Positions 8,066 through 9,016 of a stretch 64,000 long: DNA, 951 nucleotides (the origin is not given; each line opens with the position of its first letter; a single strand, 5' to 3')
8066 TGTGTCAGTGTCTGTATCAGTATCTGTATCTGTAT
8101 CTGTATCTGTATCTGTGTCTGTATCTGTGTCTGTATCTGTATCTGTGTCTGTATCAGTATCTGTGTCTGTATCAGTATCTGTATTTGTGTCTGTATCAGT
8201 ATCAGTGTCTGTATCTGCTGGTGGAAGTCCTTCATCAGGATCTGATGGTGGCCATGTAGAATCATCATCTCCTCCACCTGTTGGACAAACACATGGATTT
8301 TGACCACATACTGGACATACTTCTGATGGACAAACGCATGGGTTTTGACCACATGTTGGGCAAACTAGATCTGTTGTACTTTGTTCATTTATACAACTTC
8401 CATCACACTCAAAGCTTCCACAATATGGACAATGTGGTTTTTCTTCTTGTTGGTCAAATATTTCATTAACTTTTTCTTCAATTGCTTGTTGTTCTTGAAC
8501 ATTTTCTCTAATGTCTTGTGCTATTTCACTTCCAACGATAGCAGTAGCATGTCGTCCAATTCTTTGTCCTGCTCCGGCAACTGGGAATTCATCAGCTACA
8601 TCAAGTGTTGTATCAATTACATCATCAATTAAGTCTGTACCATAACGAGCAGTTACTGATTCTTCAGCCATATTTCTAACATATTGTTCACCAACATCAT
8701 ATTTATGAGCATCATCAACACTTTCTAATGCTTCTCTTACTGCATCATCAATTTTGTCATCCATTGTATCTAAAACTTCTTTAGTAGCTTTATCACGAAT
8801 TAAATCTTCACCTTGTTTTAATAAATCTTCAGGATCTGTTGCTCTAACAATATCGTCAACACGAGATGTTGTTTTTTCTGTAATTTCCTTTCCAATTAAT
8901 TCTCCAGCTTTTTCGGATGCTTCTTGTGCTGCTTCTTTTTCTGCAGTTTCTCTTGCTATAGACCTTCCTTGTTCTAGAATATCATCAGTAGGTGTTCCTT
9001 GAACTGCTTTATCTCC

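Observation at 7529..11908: Giant LXG-like protein with an unprecedented modular architecture and no recognisable toxin domain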

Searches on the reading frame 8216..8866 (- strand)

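Call 29: search_protein_families(library=pfam, proteins=[window:8216-8866:-], max_evalue=10)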
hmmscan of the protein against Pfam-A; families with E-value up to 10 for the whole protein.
seq(217 aa): 6 families
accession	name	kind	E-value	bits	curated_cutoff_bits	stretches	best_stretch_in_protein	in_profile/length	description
PF18709.6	DLP_helical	-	0.018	14.8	25.5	1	64-142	112-191/340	Dynamin-like helical domain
PF06260.17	DUF1024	-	0.052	14.3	27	1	10-56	20-66/82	Protein of unknown function (DUF1024)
PF04368.18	DUF507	-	0.064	13.7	24.7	1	113-143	36-66/182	Protein of unknown function (DUF507)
PF10719.14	ComFB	-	0.46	11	25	1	20-52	49-81/83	Late competence development protein ComFB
PF04423.19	Rad50_zn_hook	-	2.6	8.4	24.3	0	183-189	21-27/52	Rad50 zinc hook motif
PF21432.3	56B_RHH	-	4.9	7.7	27.2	1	37-48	16-27/32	56B-like, Ribbon-helix-helix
